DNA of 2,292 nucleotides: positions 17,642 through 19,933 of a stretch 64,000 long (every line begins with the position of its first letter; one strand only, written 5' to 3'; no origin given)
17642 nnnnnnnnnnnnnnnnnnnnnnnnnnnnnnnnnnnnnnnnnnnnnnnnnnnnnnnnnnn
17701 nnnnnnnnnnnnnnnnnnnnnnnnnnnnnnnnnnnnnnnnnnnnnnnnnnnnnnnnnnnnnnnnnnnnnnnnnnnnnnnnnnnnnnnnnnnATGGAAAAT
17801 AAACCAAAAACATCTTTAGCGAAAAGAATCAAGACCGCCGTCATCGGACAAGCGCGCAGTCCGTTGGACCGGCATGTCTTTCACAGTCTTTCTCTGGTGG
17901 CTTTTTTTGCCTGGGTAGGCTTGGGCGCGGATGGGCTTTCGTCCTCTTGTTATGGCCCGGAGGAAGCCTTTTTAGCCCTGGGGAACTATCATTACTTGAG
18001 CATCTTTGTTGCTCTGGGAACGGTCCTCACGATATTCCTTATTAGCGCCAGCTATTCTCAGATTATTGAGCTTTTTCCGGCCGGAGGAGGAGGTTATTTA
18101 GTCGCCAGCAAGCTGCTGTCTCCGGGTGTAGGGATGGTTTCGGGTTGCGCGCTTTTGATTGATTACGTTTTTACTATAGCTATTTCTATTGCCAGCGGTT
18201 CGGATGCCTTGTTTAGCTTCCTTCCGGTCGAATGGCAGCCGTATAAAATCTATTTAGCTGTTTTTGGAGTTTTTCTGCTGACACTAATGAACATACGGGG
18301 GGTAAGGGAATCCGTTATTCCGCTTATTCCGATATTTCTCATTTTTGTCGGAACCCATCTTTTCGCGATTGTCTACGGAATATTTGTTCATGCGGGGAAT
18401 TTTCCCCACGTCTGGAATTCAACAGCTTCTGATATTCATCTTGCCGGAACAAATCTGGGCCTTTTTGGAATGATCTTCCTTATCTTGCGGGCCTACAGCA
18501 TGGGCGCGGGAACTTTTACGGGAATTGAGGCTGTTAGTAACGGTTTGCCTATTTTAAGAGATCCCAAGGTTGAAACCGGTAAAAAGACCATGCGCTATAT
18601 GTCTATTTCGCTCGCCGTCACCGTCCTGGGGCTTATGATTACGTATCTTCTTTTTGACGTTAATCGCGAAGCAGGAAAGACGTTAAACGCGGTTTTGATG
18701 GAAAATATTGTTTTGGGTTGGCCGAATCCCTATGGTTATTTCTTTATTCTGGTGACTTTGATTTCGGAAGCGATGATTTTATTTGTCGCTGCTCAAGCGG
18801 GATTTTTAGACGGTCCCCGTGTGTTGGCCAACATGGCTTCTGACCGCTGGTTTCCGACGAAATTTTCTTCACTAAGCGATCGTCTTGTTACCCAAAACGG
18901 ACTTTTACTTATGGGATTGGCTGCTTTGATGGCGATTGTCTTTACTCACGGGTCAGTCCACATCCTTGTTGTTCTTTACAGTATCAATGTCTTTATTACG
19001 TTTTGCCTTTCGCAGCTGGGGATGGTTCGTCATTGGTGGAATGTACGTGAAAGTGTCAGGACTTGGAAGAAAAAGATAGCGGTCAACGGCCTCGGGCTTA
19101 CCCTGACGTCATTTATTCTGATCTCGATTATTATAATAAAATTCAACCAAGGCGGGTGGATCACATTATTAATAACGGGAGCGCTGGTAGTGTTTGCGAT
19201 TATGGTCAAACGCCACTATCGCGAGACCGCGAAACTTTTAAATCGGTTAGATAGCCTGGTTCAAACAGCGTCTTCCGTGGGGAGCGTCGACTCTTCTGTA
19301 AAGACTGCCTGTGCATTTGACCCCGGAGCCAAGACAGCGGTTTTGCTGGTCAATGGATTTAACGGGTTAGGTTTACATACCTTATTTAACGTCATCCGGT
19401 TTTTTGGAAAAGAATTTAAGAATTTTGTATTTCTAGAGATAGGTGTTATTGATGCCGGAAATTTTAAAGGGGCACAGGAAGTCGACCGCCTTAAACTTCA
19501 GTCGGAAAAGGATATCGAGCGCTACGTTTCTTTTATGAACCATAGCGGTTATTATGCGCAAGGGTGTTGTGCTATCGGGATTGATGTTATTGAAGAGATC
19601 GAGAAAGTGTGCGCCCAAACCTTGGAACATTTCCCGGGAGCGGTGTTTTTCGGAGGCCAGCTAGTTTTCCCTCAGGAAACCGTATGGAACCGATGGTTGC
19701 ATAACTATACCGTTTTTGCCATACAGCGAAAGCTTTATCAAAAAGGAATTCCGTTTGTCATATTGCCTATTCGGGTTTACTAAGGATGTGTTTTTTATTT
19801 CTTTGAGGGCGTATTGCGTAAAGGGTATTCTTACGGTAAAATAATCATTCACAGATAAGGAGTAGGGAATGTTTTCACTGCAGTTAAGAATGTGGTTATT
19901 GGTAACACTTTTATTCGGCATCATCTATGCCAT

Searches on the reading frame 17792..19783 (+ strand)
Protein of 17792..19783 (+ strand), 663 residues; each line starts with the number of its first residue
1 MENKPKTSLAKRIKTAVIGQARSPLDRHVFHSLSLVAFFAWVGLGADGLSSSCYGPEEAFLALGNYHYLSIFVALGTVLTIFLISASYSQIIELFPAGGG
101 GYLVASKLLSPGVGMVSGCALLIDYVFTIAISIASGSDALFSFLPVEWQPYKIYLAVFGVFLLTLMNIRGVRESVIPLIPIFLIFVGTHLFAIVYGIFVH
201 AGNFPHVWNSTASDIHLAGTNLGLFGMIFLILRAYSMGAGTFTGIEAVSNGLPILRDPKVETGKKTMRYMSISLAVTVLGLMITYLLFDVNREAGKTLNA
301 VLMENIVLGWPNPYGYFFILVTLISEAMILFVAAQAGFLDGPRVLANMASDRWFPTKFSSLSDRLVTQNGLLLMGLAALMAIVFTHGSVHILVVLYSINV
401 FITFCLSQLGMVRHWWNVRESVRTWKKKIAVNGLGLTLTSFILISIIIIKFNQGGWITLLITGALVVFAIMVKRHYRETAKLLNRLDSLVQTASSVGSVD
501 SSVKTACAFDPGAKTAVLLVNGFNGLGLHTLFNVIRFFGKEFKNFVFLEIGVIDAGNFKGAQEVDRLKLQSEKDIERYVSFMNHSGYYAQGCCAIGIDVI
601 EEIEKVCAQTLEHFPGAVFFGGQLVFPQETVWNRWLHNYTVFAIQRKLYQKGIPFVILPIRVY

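Call 9: search_protein_families(library=pfam, proteins=[window:17792-19783:+])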
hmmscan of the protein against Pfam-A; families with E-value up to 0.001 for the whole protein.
window:17792-19783:+ (663 aa): 2 families
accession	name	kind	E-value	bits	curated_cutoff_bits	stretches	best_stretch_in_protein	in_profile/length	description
PF13520.12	AA_permease_2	-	9.5e-19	68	27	1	59-462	24-420/427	Amino acid permease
PF00324.27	AA_permease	-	8.6e-08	31.7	24.6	1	73-450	34-420/470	Amino acid permease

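Call 10: search_protein_families(library=ncbifam, proteins=[window:17792-19783:+])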
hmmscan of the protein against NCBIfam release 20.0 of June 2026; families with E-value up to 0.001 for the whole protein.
window:17792-19783:+ (663 aa): 0 families

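Call 11: search_solved_structures(query=window:17792-19783:+, max_evalue=0.01, show_alignments=1)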
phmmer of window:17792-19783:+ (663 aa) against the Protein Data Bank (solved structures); distinct sequences matched with E-value up to 0.01: 1.
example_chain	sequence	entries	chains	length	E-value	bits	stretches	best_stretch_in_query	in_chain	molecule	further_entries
6s3k_B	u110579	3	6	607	8.5e-60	206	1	24-487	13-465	APC family permease | Potassium transporter KimA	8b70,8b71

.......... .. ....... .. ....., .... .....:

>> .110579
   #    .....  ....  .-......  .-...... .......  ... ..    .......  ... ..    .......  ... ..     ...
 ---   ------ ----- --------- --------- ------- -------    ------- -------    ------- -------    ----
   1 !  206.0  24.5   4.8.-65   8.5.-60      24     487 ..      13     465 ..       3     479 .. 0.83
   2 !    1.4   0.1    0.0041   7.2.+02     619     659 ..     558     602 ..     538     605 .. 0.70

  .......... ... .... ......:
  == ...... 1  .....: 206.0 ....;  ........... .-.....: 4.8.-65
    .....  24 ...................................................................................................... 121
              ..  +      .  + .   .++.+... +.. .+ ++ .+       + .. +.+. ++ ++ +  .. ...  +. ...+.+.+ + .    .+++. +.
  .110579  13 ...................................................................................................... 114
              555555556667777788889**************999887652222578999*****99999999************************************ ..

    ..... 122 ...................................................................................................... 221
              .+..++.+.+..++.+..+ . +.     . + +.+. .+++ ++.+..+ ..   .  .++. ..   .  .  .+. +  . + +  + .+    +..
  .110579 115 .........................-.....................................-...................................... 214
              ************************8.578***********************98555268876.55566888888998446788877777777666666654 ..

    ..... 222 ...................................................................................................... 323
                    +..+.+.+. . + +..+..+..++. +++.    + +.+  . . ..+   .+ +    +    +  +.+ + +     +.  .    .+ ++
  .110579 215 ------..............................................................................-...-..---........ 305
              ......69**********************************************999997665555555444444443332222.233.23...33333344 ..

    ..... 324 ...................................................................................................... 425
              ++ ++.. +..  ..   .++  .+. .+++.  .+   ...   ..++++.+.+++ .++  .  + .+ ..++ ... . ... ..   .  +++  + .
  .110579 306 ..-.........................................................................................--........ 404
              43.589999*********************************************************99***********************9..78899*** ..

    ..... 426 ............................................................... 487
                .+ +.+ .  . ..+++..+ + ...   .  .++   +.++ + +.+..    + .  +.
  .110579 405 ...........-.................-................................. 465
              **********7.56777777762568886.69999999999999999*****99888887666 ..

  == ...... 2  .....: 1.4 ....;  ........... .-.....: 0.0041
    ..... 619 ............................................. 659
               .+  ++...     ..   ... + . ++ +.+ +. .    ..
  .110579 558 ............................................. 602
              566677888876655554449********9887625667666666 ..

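Call 14: find_related_loci(query=window:17792-19783:+, collection=genome_contigs, flank=3000)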
Query window:17792-19783:+ (663 aa) in genome_contigs; peptide patterns used: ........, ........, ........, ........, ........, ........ (x = any residue, [..] = any of these).
185 stretches matched a pattern; 113 encode a relative of the query (tblastn E <= 1e-3); the best 80 are kept; 80 distinct loci.
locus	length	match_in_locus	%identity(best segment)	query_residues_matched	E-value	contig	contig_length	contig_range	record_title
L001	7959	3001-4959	67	8-662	0e+0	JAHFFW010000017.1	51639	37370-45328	MAG: Candidatus Omnitrophota bacterium isolate nzgw300 NODE_144_length_51640_cov_6.417923, whole genome shotgun sequence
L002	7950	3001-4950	67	11-662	0e+0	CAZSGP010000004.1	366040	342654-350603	MAG TPA_asm: uncultured Planctomycetia bacterium isolate SRP278252_co1_282 genome assembly, contig: NODE_10_length_36604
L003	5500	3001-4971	66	4-662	0e+0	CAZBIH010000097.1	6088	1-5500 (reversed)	MAG TPA_asm: uncultured Planctomycetia bacterium isolate ERP125453_co2_192 genome assembly, contig: NODE_8102_length_608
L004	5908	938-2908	64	3-662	0e+0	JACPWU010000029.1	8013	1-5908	MAG: Chlamydiae bacterium isolate NC_groundwater_819_Pr1_B-0.1um_44_16 Montesol18_Bp1_scaffold_524762, whole genome shot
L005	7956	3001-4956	62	8-662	0e+0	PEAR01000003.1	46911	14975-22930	MAG: Candidatus Omnitrophota bacterium isolate Cal1bin1 scaffold12, whole genome shotgun sequence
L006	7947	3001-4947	63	12-662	0e+0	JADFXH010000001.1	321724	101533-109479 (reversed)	MAG: Candidatus Omnitrophota bacterium isolate nDJH13bin20 nDJH13_bin20_NODE_1_length_321724_cov_8.495634, whole genome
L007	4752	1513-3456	64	13-662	0e+0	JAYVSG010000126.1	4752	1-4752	MAG: Candidatus Omnitrophota bacterium isolate GL74_DN_concoct_188_sub GL74_DN_concoct_188_sub_125, whole genome shotgun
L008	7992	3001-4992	61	1-662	0e+0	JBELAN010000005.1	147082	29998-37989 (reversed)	MAG: Sedimentisphaerales bacterium isolate SPRUCE 94 SPRUCE_94_5, whole genome shotgun sequence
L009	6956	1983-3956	63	1-662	0e+0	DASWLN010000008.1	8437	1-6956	MAG TPA_asm: Candidatus Zixiibacteriota bacterium isolate SMAG_U2949 k141_517958, whole genome shotgun sequence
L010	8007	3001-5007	62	1-662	0e+0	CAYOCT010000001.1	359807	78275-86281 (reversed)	MAG TPA_asm: uncultured Nitrospiraceae bacterium isolate binchicken_co16_39 genome assembly, contig: NODE_15_length_3598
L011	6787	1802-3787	62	6-662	0e+0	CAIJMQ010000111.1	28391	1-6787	uncultured bacterium isolate D14_bin-0225 genome assembly, contig: bin-0225:111/121, whole genome shotgun sequence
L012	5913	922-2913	60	1-662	0e+0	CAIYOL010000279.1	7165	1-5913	MAG: uncultured planctomycete isolate AlinenSedimentsCore2_bin-1585 genome assembly, contig: bin-1585:279/417, whole gen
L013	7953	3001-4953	63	8-662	0e+0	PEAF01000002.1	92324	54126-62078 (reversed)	MAG: Candidatus Omnitrophota bacterium isolate MBPbin6 scaffold16, whole genome shotgun sequence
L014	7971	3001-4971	63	8-662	0e+0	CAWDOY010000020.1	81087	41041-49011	MAG: uncultured delta proteobacterium isolate MFD04716.bin.2.301 genome assembly, contig: contig_30690, whole genome sho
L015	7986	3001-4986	61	6-662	0e+0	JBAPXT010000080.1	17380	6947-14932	MAG: Sedimentisphaerales bacterium isolate MFD00095_ilm_asm_bin10 k127_71554, whole genome shotgun sequence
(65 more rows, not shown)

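Call 20: find_encoding_contigs(protein=window:17792-19783:+, flank=3000, max_places=6)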
Protein window:17792-19783:+ (663 aa): 5 contigs read that carry it; 1 place shown.
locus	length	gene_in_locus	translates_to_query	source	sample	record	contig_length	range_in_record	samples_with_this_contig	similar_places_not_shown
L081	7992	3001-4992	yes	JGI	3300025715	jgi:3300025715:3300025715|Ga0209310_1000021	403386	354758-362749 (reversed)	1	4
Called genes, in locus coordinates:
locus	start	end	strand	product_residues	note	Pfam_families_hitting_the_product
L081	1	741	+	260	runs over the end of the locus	PF11249:DUF3047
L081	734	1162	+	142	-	-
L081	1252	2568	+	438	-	PF13347:MFS_2 (weak), PF05977:MFS_3, PF07690:MFS_1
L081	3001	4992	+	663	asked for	PF13520:AA_permease_2, PF00324:AA_permease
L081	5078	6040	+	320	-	PF01435:Peptidase_M48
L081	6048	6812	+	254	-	PF02673:BacA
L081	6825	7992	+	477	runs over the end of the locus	PF02585:PIG-L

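Call 21: find_homologous_proteins(query=window:17792-19783:+, max_evalue=1e-100)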
Query window:17792-19783:+ (663 aa): 7996 proteins with E <= 1e-100 among 8000 candidates; the best 120 are listed.
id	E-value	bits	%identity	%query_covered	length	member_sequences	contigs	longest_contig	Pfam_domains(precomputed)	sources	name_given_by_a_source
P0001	0.0e+0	1477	100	100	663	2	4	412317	PF13520.13,PF00324.28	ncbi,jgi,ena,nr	ncbi:MAG TPA: APC family permease [Candidatus Omnitrophota bacterium]|nr:APC family permease [Candid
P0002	0.0e+0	1349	90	100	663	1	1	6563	PF13520.13,PF00324.28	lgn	-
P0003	0.0e+0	1048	71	100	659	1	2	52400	PF13520.13,PF00324.28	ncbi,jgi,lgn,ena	-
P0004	0.0e+0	1040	70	98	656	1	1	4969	PF13520.13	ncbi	-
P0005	0.0e+0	1039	71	99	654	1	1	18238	PF13520.13,PF00324.28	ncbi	-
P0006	0.0e+0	1039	71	100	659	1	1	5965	PF13520.13,PF00324.28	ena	-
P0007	0.0e+0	1034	70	99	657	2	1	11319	PF13520.13,PF00324.28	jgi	-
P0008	0.0e+0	1034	69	99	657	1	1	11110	PF13520.13,PF00324.28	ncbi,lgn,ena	-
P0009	0.0e+0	1027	70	99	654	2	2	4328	PF13520.13,PF00324.28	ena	-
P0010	0.0e+0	1024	69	98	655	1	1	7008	PF13520.13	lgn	-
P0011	0.0e+0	1022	70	99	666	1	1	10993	PF13520.13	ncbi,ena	-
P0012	0.0e+0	1020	69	100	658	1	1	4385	PF13520.13,PF00324.28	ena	-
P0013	0.0e+0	1017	69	99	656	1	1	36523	PF13520.13,PF00324.28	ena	-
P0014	0.0e+0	1017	69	99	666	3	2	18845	PF13520.13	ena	-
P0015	0.0e+0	1017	69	99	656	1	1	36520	PF13520.13,PF00324.28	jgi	-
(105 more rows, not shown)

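Call 22: find_encoding_contigs(protein=P0002, flank=3000, max_places=3)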
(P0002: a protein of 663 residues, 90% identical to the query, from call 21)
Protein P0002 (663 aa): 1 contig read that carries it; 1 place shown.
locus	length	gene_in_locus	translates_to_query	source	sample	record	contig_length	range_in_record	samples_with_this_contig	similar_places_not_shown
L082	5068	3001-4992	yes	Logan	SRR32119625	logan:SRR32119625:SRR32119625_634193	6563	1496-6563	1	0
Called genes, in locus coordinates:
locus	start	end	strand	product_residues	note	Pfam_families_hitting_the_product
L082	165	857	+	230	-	PF11249:DUF3047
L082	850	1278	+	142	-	-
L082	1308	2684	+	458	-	PF13347:MFS_2, PF05977:MFS_3, PF07690:MFS_1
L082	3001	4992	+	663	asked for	PF13520:AA_permease_2, PF00324:AA_permease (weak)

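Call 23: find_encoding_contigs(protein=P0003, flank=3000, max_places=3)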
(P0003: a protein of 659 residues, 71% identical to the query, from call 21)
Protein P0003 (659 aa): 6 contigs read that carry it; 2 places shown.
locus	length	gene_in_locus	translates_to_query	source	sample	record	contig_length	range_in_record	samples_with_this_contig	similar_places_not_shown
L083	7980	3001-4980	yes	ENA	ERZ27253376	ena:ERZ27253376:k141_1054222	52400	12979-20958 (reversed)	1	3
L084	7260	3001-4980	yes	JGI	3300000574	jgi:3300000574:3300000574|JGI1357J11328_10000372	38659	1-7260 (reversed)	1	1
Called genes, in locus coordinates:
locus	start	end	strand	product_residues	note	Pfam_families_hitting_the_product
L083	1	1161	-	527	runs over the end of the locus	PF04715:, PF00425:Chorismate_bind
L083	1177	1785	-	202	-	-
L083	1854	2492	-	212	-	PF05552:MS_channel_1st_1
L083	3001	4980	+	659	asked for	PF13520:AA_permease_2, PF00324:AA_permease (weak)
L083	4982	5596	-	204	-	PF00300:His_Phos_1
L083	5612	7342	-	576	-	PF13520:AA_permease_2, PF00582:Usp (weak)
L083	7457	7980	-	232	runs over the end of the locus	PF01027:Bax1-I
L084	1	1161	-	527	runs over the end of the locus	PF04715:, PF00425:Chorismate_bind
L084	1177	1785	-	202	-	-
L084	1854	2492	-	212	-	PF05552:MS_channel_1st_1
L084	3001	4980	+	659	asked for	PF13520:AA_permease_2, PF00324:AA_permease (weak)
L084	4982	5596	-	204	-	PF00300:His_Phos_1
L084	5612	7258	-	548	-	?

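Call 24: find_encoding_contigs(protein=P0005, flank=3000, max_places=3)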
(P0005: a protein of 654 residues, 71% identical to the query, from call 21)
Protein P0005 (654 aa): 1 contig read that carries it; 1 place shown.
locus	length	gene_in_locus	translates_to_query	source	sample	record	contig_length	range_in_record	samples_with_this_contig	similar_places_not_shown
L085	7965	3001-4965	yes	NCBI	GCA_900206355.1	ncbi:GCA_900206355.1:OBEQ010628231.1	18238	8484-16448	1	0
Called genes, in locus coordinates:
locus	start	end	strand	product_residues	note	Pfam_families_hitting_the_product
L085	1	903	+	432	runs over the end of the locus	PF00072:Response_reg (weak), PF00989:PAS, PF08448:PAS_4, PF13188:PAS_8 (faint), PF08447:PAS_3, PF13426:PAS_9, PF00990:GGDEF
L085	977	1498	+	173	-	PF13279:4HBT_2, PF03061:4HBT (weak)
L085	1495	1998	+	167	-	PF01661:Macro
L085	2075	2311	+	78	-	-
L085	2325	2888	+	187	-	-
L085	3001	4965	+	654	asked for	PF13520:AA_permease_2, PF00324:AA_permease (weak)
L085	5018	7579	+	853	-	PF00690:Cation_ATPase_N, PF00122:E1-E2_ATPase, PF00702:Hydrolase, PF13246:Cation_ATPase, PF08282:Hydrolase_3 (faint), PF00689:Cation_ATPase_C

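Call 47: find_encoding_contigs(protein=P0007, flank=1500, max_places=2)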
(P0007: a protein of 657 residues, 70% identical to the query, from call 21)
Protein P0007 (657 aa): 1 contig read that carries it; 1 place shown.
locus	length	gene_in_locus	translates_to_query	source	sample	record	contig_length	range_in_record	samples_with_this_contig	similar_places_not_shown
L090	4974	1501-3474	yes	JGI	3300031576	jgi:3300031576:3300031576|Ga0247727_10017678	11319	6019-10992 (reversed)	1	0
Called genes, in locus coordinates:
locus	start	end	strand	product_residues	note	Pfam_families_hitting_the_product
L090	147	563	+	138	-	-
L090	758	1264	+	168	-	PF01471:PG_binding_1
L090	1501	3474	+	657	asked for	PF13520:AA_permease_2, PF00324:AA_permease (weak)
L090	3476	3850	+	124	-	PF02537:CRCB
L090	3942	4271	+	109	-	PF02641:DUF190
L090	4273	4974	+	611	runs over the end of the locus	PF00361:Proton_antipo_M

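Call 48: find_encoding_contigs(protein=P0008, flank=1500, max_places=2)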
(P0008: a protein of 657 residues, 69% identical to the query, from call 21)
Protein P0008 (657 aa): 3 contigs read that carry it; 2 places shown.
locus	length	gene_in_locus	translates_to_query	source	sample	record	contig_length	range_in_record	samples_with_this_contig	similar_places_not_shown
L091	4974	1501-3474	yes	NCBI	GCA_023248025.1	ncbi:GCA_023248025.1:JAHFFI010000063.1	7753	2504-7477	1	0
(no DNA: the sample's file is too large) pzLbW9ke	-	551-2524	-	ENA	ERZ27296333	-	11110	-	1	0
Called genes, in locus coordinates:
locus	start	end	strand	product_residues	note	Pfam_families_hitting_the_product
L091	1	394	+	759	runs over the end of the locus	PF04945:YHS, PF19335:HMBD, PF00122:E1-E2_ATPase, PF00702:Hydrolase, PF08282:Hydrolase_3 (faint)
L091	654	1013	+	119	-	-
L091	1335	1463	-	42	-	-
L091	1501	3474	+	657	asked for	PF13520:AA_permease_2, PF00324:AA_permease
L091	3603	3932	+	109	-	-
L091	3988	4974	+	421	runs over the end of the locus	?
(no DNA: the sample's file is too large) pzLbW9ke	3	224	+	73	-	?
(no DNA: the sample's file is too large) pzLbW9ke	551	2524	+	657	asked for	PF13520:AA_permease_2, PF00324:AA_permease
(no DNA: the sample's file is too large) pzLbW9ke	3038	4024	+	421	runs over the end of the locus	-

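Call 49: find_encoding_contigs(protein=P0011, flank=1500, max_places=2)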
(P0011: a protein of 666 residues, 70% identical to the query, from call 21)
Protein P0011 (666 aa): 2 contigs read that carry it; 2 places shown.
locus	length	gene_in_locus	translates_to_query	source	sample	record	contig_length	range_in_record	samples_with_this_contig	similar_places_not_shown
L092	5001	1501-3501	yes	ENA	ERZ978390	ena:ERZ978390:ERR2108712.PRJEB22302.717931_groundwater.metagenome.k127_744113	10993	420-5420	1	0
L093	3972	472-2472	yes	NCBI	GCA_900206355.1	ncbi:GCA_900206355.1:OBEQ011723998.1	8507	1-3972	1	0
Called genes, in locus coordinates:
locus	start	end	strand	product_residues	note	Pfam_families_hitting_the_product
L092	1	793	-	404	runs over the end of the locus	?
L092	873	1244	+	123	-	PF00462:Glutaredoxin, PF03960:ArsC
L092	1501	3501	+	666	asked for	PF13520:AA_permease_2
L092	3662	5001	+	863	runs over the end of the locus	PF00690:Cation_ATPase_N, PF00122:E1-E2_ATPase, PF00702:Hydrolase, PF13246:Cation_ATPase, PF08282:Hydrolase_3 (faint), PF00689:Cation_ATPase_C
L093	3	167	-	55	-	?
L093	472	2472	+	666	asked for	PF13520:AA_permease_2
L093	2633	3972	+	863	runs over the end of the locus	PF00690:Cation_ATPase_N, PF00122:E1-E2_ATPase, PF00702:Hydrolase, PF13246:Cation_ATPase, PF08282:Hydrolase_3 (faint), PF00689:Cation_ATPase_C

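Call 50: find_encoding_contigs(protein=P0013, flank=1500, max_places=2)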
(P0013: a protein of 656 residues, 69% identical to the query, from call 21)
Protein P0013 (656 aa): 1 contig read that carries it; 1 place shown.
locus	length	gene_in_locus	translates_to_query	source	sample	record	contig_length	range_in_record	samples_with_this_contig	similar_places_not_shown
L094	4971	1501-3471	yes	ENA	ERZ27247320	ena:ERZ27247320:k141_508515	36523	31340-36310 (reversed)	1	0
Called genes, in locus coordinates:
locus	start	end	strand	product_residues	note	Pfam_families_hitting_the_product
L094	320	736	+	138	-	-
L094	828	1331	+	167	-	PF01471:PG_binding_1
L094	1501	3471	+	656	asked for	PF13520:AA_permease_2, PF00324:AA_permease (weak)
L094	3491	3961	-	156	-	PF01740:STAS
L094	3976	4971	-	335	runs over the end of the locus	PF00916:Sulfate_transp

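Call 82: list_cluster_members(proteins=[P0001])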
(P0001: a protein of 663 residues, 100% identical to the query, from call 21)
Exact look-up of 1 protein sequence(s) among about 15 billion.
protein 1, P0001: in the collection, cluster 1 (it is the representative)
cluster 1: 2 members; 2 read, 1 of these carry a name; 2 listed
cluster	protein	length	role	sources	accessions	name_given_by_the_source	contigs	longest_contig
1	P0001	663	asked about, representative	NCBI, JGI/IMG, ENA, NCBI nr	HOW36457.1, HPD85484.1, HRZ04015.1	MAG TPA: APC family permease [Candidatus Omnitrophota bacterium] | APC family permease [Candidatus Omnitrophota bacterium]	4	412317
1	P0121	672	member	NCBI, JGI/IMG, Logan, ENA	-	-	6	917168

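Call 83: find_encoding_contigs(protein=P0121, flank=3000, max_places=6)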
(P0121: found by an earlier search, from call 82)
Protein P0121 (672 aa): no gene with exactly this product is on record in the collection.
